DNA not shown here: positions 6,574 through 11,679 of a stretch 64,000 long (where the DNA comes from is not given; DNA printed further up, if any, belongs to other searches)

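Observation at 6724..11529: Giant ~1,600-aa fusion: HD phosphohydrolase + HEAT-like solenoid + NadD/CoaD-type nucleotidyltransferase + GNAT-like segment + PRPP-type phosphoribosyltransferase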

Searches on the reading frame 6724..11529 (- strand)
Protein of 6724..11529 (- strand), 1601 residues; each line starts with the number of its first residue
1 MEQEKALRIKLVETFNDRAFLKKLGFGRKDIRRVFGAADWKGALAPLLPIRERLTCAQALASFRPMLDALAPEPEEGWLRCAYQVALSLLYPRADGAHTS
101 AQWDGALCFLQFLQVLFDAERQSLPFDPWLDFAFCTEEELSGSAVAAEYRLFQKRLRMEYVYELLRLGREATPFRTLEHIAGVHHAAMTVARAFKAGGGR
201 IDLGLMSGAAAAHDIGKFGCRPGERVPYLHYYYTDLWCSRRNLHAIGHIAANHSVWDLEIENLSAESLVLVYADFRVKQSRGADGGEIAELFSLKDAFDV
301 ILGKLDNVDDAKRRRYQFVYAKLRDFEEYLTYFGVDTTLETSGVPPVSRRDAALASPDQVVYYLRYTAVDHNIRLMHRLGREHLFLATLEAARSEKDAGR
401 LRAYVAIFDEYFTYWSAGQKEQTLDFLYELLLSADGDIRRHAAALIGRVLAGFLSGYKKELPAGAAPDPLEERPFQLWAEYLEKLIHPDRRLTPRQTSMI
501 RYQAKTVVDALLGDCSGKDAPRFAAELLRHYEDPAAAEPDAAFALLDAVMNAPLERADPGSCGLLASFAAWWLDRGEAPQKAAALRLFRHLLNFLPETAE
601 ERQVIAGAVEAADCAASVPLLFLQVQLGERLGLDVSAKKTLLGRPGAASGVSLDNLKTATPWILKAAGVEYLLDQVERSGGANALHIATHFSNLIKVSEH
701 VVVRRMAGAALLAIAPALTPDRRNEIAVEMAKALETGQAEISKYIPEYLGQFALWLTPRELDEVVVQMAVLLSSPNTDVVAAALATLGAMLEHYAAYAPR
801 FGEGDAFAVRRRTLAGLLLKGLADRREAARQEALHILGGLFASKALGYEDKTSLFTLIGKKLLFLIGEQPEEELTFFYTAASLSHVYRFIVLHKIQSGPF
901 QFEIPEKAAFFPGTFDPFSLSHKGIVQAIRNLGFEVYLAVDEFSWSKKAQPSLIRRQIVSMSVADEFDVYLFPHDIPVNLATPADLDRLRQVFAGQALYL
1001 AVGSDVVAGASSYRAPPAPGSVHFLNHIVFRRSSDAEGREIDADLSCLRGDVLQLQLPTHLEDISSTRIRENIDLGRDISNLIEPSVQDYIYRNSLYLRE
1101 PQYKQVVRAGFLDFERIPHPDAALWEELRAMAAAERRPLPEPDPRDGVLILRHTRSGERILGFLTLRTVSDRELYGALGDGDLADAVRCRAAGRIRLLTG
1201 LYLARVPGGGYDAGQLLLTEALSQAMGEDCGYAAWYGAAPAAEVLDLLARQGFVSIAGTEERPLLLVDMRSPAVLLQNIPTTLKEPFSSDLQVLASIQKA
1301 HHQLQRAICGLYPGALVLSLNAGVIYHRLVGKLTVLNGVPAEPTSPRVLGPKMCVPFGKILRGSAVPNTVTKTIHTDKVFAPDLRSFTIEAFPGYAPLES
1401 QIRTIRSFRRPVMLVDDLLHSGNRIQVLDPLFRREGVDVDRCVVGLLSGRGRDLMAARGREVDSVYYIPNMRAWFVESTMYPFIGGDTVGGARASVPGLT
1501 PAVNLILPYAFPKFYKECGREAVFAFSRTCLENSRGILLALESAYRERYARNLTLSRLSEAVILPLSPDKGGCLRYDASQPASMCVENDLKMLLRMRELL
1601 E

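Call 5: search_protein_families(library=pfam, proteins=[window:6724-11529:-], max_evalue=1)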
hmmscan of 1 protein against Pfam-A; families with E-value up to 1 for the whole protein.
window:6724-11529:- (1601 aa): 4 families
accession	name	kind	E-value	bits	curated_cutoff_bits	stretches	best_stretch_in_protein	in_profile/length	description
PF01467.32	CTP_transf_like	-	0.0021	18.7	21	1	910-1071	1-132/133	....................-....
PF02985.28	HEAT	-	0.0029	18.2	23.5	1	770-794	7-31/31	HEAT repeat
PF22160.1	PSMA-like_C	-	0.25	11.3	26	1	304-374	51-119/243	Maltose-forming alpha-amylase-like, C-terminal domain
PF13646.12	HEAT_2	-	0.35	11.6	27.7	0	420-444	60-84/88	HEAT repeats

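Call 6: search_protein_families(library=ncbifam, proteins=[window:6724-11529:-], max_evalue=1)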
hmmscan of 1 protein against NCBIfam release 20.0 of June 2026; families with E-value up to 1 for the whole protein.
window:6724-11529:- (1601 aa): 11 families
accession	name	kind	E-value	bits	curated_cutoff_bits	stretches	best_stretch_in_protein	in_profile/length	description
TIGR00482.1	TIGR00482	equivalog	6.2e-09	36.1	112.45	1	911-1097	2-194/194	nicotinate (nicotinamide) nucleotide adenylyltransferase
NF000840.1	PRK00071.1-3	equivalog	2.4e-07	30.4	150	1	907-1098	7-199/201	nicotinate-nucleotide adenylyltransferase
NF005519.0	PRK07152.1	equivalog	9.3e-07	28.1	315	1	907-1101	2-188/361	nicotinate-nucleotide adenylyltransferase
NF000839.0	PRK00071.1-1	equivalog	6.6e-06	26.2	187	1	1057-1098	175-216/219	nicotinate-nucleotide adenylyltransferase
NF006479.0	PRK08887.1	equivalog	9.7e-05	22.2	164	1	1063-1098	136-171/174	nicotinate-nicotinamide nucleotide adenylyltransferase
TIGR01510.1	coaD_prev_kdtB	equivalog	0.00014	22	103.3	1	909-963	2-55/155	pantetheine-phosphate adenylyltransferase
NF000841.0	PRK00071.1-4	equivalog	0.0045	16.8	197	1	1052-1097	149-192/194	nicotinate-nucleotide adenylyltransferase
NF045665.1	NTPtran_DVU1551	equivalog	0.006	15.6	315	1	157-277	200-311/359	DVU_1551 family NTP transferase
NF000842.0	PRK00071.2-1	equivalog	0.014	15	167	1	909-1098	5-185/191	nicotinate-nucleotide adenylyltransferase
TIGR00125.1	cyt_tran_rel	domain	0.035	14.3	27.7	1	909-948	2-44/65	adenylyltransferase/cytidyltransferase family protein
TIGR00295.1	TIGR00295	hypoth_equivalog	0.096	12.4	172.35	1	177-217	15-55/164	TIGR00295 family protein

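Call 7: search_solved_structures(query=window:6724-11529:-, max_evalue=1, show_alignments=3)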
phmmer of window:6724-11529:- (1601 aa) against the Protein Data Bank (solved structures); distinct sequences matched with E-value up to 1: 14.
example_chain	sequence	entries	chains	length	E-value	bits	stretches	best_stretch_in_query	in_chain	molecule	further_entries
3ukj_A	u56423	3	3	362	0.0027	18.2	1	626-784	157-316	Extracellular ligand-binding receptor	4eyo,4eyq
4jb0_A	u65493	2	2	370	0.031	14.7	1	626-785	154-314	branched-chain amino acid transport system substrate-binding protein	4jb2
3tx6_A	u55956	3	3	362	0.032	14.6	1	626-785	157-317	Putative branched-chain amino acid transport system substrate-binding protein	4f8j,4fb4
4ak9_A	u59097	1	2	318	0.11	12.9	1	400-475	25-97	CPFTSY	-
8k84_A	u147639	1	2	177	0.17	12.2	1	536-612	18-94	De novo design protein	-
3x1j_A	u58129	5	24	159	0.19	12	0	909-953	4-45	Phosphopantetheine adenylyltransferase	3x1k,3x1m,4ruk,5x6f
5ts2_A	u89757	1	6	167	0.2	12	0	909-953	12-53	Phosphopantetheine adenylyltransferase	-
1kku_A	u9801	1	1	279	0.24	11.7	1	1057-1103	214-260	NICOTINAMIDE MONONUCLEOTIDE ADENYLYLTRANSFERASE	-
1kqn_A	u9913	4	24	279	0.34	11.2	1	1061-1103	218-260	NICOTINAMIDE MONONUCLEOTIDE ADENYLYL TRANSFERASE | Nicotinamide/nicotinic acid mononucleotide adenylyltransferase 1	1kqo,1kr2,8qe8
8aih_A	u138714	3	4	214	0.36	11.1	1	903-1097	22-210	Probable nicotinate-nucleotide adenylyltransferase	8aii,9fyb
1gzu_A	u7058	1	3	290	0.36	11.1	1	1061-1103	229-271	NICOTINAMIDE MONONUCLEOTIDE ADENYLYL TRANSFERASE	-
3k9w_A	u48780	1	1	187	0.5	10.7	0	908-953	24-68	Phosphopantetheine adenylyltransferase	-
3pxu_A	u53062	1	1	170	0.55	10.5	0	908-954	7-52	Phosphopantetheine adenylyltransferase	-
2h29_A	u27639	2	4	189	0.56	10.5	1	1051-1097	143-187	Probable nicotinate-nucleotide adenylyltransferase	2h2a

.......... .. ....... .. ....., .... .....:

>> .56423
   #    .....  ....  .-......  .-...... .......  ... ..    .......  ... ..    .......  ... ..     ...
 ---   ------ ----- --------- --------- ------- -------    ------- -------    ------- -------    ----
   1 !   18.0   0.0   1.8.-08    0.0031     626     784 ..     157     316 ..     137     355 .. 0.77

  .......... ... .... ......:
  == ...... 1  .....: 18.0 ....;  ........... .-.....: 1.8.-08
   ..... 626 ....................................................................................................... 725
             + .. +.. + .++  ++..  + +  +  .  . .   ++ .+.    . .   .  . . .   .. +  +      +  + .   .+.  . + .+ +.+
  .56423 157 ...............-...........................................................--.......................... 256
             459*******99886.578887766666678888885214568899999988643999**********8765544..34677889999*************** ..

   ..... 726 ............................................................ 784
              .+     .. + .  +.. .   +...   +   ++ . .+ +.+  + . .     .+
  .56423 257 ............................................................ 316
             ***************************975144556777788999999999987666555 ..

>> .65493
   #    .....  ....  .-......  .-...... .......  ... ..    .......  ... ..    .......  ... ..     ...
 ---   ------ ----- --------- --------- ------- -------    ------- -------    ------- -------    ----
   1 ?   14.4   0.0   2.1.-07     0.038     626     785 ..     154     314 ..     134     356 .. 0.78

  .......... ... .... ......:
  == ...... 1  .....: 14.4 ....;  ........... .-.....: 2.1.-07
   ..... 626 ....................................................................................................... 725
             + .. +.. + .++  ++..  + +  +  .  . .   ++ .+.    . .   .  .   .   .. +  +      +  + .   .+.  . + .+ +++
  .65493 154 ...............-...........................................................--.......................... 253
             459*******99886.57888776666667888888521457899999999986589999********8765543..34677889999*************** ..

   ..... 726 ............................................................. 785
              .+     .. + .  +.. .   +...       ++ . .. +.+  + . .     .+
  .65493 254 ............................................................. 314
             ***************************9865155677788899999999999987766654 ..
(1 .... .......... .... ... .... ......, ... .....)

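Call 8: find_homologous_proteins(query=window:6724-11529:-)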
Query window:6724-11529:- (1601 aa): 7010 proteins with E <= 0.001 among 8000 candidates; the best 120 are listed.
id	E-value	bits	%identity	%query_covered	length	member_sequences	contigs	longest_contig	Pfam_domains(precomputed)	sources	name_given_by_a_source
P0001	0.0e+0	3625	100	100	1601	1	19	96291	-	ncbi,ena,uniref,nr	ncbi:nicotinate-nicotinamide nucleotide adenylyltransferase [Oscillibacter sp.]|uniref:nicotinate-ni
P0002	0.0e+0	3625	100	100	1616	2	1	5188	-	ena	-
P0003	0.0e+0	3623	100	100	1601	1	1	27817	-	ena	-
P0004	0.0e+0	3623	100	100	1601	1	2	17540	-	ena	-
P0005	0.0e+0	3622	100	100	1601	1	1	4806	-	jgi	-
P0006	0.0e+0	3622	100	100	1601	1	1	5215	-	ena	-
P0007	0.0e+0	3621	100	100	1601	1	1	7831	-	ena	-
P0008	0.0e+0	3620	100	100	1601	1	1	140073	-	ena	-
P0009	0.0e+0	3616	100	100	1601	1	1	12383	-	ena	-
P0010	0.0e+0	3616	100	100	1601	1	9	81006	-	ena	-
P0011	0.0e+0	3615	100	100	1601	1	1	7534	-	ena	-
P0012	0.0e+0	3613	100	100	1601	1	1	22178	-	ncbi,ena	-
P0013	0.0e+0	3612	100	100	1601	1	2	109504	-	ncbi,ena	-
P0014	0.0e+0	3611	100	100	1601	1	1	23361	-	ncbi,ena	-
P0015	0.0e+0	3609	100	100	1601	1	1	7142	-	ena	-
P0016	0.0e+0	3607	99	100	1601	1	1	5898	-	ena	-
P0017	0.0e+0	3607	100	100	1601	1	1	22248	-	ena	-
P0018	0.0e+0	3604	99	100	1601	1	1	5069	-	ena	-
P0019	0.0e+0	3604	99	100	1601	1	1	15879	-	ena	-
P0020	0.0e+0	3601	99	100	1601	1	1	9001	-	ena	-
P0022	0.0e+0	3341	92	100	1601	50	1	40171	-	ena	-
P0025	0.0e+0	3260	90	100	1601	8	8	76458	-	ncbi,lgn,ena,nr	nr:cytidyltransferase-related domain protein [uncultured Oscillibacter sp.]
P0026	0.0e+0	3229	89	99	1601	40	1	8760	-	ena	-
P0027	0.0e+0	3194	88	100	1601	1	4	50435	PF02985.29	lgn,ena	-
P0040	0.0e+0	2701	75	100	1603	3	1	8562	PF02985.29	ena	-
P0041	0.0e+0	2695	75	100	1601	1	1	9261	-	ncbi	-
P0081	0.0e+0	2565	73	99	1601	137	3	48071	-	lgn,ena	-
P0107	0.0e+0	2546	72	100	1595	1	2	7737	PF02985.29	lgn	-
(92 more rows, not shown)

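Call 9: find_encoding_contigs(protein=P0001, flank=10000, max_places=3)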
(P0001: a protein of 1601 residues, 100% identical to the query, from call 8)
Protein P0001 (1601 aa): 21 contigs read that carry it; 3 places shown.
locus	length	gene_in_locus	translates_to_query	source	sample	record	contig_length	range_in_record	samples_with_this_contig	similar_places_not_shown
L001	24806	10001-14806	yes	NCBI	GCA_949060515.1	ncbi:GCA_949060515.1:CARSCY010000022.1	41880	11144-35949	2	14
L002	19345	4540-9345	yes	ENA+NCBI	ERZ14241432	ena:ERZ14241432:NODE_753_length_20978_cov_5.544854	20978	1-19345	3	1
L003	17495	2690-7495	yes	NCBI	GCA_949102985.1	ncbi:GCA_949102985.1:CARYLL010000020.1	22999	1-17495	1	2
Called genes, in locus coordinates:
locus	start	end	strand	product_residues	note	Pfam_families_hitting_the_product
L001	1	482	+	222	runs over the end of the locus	PF03315:SDH_beta, PF01842:ACT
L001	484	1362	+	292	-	PF03313:SDH_alpha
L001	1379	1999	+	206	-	PF09346:SMI1_KNR4, PF14568:SUKH_6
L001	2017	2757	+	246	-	PF05857:TraX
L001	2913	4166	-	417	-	PF00375:SDF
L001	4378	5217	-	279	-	PF01678:DAP_epimerase, PF26317:CntK_N (faint), PF05544:Pro_racemase (faint), PF01678:DAP_epimerase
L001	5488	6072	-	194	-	PF12844:HTH_19, PF13560:HTH_31, PF01381:HTH_3, PF13443:HTH_26 (weak)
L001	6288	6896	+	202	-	PF00440:TetR_N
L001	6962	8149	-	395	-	PF00438:S-AdoMet_synt_N, PF02772:S-AdoMet_synt_M, PF02773:S-AdoMet_synt_C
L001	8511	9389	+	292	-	-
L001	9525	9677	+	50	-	-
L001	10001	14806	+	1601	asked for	-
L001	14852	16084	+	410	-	-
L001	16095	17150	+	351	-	PF03358:FMN_red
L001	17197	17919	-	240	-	-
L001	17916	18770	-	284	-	PF22564:HAAS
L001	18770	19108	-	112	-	PF03551:PadR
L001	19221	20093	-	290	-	PF13739:PdaC (weak), PF11738:DUF3298 (weak)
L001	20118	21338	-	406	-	PF05636:HIGH_NTase1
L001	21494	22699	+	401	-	PF00871:Acetate_kinase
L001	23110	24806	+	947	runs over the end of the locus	PF00580:UvrD-helicase, PF13245:AAA_19, PF13604:AAA_30 (weak), PF00580:UvrD-helicase, PF13361:UvrD_C, PF13538:UvrD_C_2 (faint)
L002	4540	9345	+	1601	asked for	-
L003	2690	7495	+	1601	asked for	-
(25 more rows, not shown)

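Call 10: search_protein_families(library=pfam, proteins=[L001:8511-9389:+, L001:9525-9677:+], max_evalue=1)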
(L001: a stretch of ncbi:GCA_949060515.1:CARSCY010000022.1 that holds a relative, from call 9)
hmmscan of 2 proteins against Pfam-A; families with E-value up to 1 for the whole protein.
L001:8511-9389:+ (292 aa): 0 families

L001:9525-9677:+ (50 aa): 0 families

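Call 11: search_protein_families(library=ncbifam, proteins=[L001:8511-9389:+], max_evalue=1)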
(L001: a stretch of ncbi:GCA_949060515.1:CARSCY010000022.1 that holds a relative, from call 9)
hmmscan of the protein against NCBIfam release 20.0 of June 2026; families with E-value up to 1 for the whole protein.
L001:8511-9389:+ (292 aa): 1 family
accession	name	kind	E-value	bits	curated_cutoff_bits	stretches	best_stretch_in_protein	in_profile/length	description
TIGR02578.2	cas_TM1811_Csm1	equivalog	0.77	8.3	170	1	231-276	362-408/753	type III-A CRISPR-associated protein Cas10/Csm1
